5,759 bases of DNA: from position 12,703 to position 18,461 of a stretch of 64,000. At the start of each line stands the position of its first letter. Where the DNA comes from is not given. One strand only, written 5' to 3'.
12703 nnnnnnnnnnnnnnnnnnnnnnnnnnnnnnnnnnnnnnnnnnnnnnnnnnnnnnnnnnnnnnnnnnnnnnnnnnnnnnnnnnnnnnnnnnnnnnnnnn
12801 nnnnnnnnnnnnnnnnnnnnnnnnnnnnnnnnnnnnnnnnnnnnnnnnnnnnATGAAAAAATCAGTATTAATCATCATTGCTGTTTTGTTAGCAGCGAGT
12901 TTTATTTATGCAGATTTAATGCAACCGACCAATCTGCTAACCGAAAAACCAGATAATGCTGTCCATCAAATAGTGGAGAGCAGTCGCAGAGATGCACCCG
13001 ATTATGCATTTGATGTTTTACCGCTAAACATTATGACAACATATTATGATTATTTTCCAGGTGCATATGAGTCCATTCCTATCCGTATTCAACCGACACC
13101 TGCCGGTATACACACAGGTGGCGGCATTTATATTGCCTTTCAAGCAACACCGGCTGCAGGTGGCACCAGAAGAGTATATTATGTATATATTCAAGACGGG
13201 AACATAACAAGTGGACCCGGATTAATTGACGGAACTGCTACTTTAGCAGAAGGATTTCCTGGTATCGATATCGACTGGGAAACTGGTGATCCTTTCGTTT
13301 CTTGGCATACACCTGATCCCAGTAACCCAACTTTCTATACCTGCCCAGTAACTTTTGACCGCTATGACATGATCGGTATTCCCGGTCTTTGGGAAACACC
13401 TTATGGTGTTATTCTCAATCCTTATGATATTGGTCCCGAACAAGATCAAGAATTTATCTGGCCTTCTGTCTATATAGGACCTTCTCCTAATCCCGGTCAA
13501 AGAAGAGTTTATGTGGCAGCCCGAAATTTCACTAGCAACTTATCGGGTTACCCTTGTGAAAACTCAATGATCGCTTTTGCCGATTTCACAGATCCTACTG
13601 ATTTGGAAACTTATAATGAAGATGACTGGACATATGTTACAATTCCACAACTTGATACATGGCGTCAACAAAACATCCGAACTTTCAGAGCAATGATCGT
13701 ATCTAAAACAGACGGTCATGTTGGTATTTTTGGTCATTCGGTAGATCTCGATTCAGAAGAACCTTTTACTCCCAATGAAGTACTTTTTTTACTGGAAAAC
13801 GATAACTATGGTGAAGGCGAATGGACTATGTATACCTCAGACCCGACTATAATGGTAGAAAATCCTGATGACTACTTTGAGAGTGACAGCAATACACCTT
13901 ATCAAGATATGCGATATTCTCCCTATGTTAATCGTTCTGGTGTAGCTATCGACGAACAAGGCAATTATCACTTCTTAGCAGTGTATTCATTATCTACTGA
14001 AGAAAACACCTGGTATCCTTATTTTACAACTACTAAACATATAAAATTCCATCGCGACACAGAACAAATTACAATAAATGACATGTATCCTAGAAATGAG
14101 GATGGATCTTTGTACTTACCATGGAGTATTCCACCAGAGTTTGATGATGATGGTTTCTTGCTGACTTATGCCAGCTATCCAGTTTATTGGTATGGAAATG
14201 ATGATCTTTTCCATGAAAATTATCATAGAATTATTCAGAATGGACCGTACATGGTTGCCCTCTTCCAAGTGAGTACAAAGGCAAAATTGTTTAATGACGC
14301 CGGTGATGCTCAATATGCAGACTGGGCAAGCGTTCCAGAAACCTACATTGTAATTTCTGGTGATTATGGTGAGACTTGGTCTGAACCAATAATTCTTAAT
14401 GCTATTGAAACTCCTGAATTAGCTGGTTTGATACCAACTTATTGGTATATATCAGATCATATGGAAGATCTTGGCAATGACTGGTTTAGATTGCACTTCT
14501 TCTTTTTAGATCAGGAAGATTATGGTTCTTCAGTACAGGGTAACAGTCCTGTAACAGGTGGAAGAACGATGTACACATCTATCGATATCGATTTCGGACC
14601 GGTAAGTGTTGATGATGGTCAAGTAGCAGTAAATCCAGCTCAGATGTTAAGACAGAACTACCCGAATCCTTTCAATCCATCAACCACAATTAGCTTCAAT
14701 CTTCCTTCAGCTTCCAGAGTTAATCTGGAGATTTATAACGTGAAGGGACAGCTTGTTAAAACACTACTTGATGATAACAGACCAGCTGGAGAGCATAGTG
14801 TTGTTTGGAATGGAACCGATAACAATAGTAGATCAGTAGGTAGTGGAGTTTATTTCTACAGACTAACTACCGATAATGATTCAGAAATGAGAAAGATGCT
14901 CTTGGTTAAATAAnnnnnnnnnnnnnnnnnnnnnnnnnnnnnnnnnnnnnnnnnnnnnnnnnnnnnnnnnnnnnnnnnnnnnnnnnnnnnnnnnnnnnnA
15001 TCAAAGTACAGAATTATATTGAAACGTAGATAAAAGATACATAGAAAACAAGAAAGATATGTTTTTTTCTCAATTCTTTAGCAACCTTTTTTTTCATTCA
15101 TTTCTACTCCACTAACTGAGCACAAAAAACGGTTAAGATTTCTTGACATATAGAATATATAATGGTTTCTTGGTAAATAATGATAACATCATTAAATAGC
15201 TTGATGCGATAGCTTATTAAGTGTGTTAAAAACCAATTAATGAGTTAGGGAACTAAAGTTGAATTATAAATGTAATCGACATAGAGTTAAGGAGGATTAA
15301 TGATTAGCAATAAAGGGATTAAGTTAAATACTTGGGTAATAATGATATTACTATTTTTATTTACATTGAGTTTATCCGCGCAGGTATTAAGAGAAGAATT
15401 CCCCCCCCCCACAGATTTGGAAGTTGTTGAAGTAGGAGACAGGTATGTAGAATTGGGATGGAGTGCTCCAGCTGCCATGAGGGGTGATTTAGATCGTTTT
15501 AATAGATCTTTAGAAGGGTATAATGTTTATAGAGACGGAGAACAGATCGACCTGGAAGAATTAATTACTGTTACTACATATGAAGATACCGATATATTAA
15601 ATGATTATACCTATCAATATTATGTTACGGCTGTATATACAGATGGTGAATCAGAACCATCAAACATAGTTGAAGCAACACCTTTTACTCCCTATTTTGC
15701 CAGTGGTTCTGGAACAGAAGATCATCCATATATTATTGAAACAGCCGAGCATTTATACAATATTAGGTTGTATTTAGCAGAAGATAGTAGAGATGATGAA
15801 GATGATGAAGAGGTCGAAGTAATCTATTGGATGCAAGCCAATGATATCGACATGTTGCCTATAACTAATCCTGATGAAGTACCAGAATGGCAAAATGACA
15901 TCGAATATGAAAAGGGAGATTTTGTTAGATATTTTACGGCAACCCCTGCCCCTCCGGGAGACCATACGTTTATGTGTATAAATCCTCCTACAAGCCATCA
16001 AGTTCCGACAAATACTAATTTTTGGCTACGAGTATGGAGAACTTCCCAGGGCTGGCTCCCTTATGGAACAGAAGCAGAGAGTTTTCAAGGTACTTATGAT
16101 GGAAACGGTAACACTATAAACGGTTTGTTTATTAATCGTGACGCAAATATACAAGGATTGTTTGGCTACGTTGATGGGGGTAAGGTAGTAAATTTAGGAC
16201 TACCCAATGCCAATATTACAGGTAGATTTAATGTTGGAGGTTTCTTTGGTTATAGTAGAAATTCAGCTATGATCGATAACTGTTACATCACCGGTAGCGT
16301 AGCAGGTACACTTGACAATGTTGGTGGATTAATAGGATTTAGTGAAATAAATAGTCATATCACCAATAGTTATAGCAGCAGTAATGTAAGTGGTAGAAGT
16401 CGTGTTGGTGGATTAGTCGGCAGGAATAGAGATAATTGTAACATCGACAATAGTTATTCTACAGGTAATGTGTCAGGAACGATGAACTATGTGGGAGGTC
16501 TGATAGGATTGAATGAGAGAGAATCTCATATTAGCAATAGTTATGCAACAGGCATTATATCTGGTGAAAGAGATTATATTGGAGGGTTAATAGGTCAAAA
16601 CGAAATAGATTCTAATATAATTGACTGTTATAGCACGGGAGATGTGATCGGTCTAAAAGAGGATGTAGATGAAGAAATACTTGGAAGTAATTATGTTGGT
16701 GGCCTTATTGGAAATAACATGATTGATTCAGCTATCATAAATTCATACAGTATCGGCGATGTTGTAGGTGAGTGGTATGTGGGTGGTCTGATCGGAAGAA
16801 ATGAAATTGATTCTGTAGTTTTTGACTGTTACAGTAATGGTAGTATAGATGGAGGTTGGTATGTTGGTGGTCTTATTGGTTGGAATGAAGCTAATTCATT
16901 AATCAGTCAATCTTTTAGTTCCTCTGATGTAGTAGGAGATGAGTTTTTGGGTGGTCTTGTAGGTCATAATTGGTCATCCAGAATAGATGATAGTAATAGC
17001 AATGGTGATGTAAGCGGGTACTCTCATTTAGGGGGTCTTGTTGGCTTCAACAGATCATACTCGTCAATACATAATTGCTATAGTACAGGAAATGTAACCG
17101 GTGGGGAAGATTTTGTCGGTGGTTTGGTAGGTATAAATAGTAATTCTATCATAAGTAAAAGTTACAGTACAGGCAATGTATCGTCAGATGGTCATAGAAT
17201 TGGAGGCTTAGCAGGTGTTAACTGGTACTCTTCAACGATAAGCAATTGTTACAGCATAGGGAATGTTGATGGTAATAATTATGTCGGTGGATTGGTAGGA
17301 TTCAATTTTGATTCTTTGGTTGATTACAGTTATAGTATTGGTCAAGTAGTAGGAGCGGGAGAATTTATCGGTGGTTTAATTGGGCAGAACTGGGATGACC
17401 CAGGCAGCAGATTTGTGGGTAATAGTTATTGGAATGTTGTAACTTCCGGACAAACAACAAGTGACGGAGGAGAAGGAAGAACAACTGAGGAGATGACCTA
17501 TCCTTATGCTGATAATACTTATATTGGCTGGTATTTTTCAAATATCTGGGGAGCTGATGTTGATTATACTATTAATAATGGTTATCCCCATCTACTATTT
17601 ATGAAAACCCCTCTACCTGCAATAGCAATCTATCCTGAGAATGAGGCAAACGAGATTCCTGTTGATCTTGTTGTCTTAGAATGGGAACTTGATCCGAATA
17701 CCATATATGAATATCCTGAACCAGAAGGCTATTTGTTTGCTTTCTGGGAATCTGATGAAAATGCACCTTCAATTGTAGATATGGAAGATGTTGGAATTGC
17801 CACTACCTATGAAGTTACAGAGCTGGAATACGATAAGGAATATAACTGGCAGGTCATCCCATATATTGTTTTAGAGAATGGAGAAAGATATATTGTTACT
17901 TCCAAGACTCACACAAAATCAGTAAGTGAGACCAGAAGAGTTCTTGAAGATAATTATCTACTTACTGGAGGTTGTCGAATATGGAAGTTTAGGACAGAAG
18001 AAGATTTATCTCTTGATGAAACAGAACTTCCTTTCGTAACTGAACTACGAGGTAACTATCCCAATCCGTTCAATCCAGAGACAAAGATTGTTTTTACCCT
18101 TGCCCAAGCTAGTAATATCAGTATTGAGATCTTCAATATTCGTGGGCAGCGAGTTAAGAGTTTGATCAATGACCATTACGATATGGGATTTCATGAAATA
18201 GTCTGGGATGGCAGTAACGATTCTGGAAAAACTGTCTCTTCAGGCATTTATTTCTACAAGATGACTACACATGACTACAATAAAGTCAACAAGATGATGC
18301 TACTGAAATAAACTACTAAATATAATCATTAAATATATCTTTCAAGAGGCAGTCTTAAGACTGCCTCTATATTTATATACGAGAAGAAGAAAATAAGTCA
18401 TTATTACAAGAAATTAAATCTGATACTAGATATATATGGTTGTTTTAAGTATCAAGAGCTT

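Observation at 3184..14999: Complete Ton motor co-operonic with an orphan giant protein, a PorV-like barrel and a T9SS-CTD cargo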

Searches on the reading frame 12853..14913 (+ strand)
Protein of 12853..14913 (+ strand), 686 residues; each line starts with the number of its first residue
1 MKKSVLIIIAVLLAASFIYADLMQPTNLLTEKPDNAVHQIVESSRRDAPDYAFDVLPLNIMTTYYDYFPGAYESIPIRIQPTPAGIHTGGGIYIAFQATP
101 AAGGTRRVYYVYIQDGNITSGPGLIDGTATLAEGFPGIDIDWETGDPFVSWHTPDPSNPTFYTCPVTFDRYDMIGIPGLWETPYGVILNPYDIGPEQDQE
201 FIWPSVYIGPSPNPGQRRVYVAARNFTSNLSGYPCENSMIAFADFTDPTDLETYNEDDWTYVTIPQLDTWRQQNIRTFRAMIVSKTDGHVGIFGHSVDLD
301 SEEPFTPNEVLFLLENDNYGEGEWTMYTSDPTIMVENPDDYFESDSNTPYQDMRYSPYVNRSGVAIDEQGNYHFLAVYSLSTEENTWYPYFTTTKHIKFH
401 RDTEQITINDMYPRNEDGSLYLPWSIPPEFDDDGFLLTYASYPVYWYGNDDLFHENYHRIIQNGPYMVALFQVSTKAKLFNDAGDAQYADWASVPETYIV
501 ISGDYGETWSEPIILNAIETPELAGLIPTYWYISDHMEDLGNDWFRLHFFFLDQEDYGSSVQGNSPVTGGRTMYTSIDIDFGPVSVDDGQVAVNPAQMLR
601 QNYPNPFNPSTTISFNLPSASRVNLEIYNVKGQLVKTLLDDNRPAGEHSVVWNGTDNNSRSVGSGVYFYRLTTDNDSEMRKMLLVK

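Call 3: search_protein_families(library=pfam, proteins=[window:12853-14913:+], max_evalue=0.01)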
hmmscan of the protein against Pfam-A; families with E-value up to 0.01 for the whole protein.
window:12853-14913:+ (686 aa): 3 families
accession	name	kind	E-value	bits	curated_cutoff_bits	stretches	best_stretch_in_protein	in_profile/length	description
PF13860.13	FlgD_ig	-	5.9e-11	42.6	27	1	612-676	13-78/79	FlgD Ig-like domain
PF18962.6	Por_Secre_tail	-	7.5e-09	36.2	27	1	603-682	2-73/75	Secretion system C-terminal sorting domain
PF13585.12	CHU_C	-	8.6e-06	26.2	27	1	618-678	24-77/86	CHU_C Type IX secretion signal domain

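Call 4: search_protein_families(library=ncbifam, proteins=[window:12853-14913:+], max_evalue=0.01)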
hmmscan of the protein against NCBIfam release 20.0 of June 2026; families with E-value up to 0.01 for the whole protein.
window:12853-14913:+ (686 aa): 9 families
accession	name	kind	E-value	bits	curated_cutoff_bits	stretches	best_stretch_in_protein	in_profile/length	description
TIGR04183.1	Por_Secre_tail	domain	2.1e-11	43.6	23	1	603-683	2-70/72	T9SS type A sorting domain-containing protein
NF033707.1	T9SS_sortase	equivalog_domain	1.2e-10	39.7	420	1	601-675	1000-1079/1095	type IX secretion system sortase PorU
NF005176.1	PRK06655.1-1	equivalog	3.8e-07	30.2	230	1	617-681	93-157/197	flagellar hook assembly protein FlgD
NF052323.1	T9SSA_dep_M6i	equivalog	4.6e-07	28.2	600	1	602-679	960-1032/1043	T9SS-dependent M6-like inactivated metalloprotease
NF009277.0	PRK12634.1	equivalog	9.9e-05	22.5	333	1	618-670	119-171/221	flagellar basal body rod modification protein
NF038113.1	T9SSA_dep_M36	equivalog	0.00024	19.4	885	1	601-683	794-867/869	T9SS-dependent M36 family metallopeptidase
NF052228.1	T9SS_PorZ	equivalog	0.00049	18.6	260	1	603-678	676-747/757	type IX secretion system anionic LPS delivery protein PorZ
NF053608.1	Lsa66_OmpA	equivalog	0.0011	17.5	700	1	629-676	185-231/581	fibronectin-binding adhesin Lsa66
NF009452.0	PRK12812.1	equivalog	0.0032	16.7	258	1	621-675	151-208/289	flagellar basal body rod modification protein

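Call 65: search_solved_structures(query=window:12853-14913:+, max_evalue=1)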
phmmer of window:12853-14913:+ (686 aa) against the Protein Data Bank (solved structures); distinct sequences matched with E-value up to 1: 4.
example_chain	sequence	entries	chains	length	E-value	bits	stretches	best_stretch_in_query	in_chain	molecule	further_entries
3c12_A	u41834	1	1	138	0.00075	20.9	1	618-676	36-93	Flagellar protein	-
3osv_A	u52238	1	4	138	0.0069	17.7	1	613-677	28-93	Flagellar basal-body rod modification protein FlgD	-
7eh9_A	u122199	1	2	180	0.2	12.9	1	619-676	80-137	Basal-body rod modification protein FlgD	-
7bhq_A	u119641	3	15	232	0.31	12.2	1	619-676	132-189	Basal-body rod modification protein FlgD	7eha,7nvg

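Call 81: search_solved_structures(query=A5, max_evalue=10)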
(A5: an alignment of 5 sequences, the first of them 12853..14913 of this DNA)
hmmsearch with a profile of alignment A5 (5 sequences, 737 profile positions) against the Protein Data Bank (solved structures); distinct sequences matched with E-value up to 10: 7.
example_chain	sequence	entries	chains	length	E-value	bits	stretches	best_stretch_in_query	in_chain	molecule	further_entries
3c12_A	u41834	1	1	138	2.3e-05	26.3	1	670-721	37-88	Flagellar protein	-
3osv_A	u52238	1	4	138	0.0016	20.2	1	665-725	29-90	Flagellar basal-body rod modification protein FlgD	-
6za2_A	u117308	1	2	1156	0.0017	20.1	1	654-735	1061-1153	Por secretion system protein porU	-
4zzf_A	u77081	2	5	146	0.11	14.1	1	673-731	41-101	Flagellar basal body rod modification protein | Basal-body rod modification protein FlgD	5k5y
4zzk_A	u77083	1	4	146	0.11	14.1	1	673-731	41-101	Basal-body rod modification protein FlgD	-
7eh9_A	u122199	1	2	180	0.29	12.7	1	673-725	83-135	Basal-body rod modification protein FlgD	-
7bhq_A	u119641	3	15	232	0.44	12.1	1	673-725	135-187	Basal-body rod modification protein FlgD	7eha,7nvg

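Call 82: search_protein_families(library=pfam, alignment_id=A5, max_evalue=10)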
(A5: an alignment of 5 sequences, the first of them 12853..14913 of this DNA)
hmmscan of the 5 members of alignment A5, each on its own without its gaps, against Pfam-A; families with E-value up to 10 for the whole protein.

A. member 1, window:12853-14913:+ (686 aa): 4 families
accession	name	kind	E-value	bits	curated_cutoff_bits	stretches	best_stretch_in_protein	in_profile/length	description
PF13860.13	FlgD_ig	-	5.9e-11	42.6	27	1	612-676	13-78/79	FlgD Ig-like domain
PF18962.6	Por_Secre_tail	-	7.5e-09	36.2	27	1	603-682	2-73/75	Secretion system C-terminal sorting domain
PF13585.12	CHU_C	-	8.6e-06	26.2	27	1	618-678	24-77/86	CHU_C Type IX secretion signal domain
PF18467.7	DUF5613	-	0.051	14.4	33.3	1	242-291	19-67/97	Domain of unknown function (DUF5613)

B. families by the number of members that match (of 5 scanned): 4 families
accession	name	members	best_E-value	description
PF13860.13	FlgD_ig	5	3.9e-12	FlgD Ig-like domain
PF18962.6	Por_Secre_tail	5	6.9e-09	Secretion system C-terminal sorting domain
PF13585.12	CHU_C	5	8.6e-06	CHU_C Type IX secretion signal domain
PF18467.7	DUF5613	1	0.051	Domain of unknown function (DUF5613)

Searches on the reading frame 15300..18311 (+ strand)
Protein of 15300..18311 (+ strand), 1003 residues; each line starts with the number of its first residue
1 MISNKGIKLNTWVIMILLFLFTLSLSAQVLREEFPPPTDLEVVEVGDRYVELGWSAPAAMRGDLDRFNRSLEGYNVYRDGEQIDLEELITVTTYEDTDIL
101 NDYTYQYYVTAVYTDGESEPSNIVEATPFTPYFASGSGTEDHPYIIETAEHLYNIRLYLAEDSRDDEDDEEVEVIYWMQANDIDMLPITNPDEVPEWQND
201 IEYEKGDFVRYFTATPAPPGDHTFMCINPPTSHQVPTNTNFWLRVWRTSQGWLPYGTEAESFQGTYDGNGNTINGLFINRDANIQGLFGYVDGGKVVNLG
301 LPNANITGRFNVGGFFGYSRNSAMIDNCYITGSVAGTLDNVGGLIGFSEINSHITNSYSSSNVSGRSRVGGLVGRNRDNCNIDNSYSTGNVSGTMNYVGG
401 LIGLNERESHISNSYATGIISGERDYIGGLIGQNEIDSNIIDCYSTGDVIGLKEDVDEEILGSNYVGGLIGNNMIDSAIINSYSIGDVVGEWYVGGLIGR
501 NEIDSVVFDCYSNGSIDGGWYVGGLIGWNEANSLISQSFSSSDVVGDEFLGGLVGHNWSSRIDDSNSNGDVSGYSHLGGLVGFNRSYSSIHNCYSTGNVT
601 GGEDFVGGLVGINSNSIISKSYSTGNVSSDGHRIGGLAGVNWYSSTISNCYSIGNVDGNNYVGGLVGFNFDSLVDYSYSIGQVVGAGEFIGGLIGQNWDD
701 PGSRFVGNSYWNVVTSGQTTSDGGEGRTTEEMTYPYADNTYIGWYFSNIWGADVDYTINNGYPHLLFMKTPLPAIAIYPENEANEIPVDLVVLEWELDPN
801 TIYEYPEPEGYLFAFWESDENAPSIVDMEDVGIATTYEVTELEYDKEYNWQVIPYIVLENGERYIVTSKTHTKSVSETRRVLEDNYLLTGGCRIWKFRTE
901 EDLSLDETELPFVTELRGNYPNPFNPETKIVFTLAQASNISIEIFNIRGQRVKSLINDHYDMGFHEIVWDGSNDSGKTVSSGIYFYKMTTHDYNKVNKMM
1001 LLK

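Call 7: search_protein_families(library=pfam, proteins=[window:15300-18311:+], max_evalue=0.001)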
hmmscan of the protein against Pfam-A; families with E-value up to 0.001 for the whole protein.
window:15300-18311:+ (1003 aa): 6 families
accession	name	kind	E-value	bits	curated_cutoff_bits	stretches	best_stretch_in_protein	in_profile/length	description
PF07581.17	Glug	-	8.5e-64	208.1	20.5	6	573-600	1-28/28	The GLUG motif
PF13860.13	FlgD_ig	-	5.6e-09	36.3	27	1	935-990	20-75/79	FlgD Ig-like domain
PF00041.27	fn3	-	1.1e-08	35.7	25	1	36-126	2-83/84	Fibronectin type III domain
PF18962.6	Por_Secre_tail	-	5.7e-07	30.2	27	1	920-1000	2-74/75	Secretion system C-terminal sorting domain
PF13585.12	CHU_C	-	2.4e-05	24.8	27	1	934-994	23-77/86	CHU_C Type IX secretion signal domain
PF18370.7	RGI_lyase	-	5.9e-05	23.8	27.8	1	72-124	34-83/86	Rhamnogalacturonan I lyases beta-sheet domain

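Call 25: search_protein_families(library=ncbifam, proteins=[window:15300-18311:+], max_evalue=0.001)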
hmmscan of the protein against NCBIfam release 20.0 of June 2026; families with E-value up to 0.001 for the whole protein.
window:15300-18311:+ (1003 aa): 10 families
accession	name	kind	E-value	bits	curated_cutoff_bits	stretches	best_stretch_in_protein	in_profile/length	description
NF033707.1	T9SS_sortase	equivalog_domain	1.2e-10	39.8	420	1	918-992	1000-1079/1095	type IX secretion system sortase PorU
NF046017.1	ZmpA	exception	3.1e-09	34.6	3000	1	285-420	932-1076/2052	zinc metalloprotease A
TIGR04183.1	Por_Secre_tail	domain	1e-08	35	23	1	920-1000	2-70/72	T9SS type A sorting domain-containing protein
NF052323.1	T9SSA_dep_M6i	equivalog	3.3e-07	28.6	600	1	918-998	959-1034/1043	T9SS-dependent M6-like inactivated metalloprotease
NF005176.1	PRK06655.1-1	equivalog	1.7e-06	28.1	230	1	932-997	91-156/197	flagellar hook assembly protein FlgD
NF052228.1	T9SS_PorZ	equivalog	7.3e-06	24.7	260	1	920-998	676-752/757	type IX secretion system anionic LPS delivery protein PorZ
NF009276.0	PRK12633.1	equivalog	4.2e-05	23.4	383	1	935-995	126-186/234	flagellar basal body rod modification protein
NF053608.1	Lsa66_OmpA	equivalog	5.9e-05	21.7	700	1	942-996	181-234/581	fibronectin-binding adhesin Lsa66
NF038113.1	T9SSA_dep_M36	equivalog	0.00013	20.2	885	1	915-1000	791-867/869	T9SS-dependent M36 family metallopeptidase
NF009452.0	PRK12812.1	equivalog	0.00024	20.4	258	1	936-994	149-210/289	flagellar basal body rod modification protein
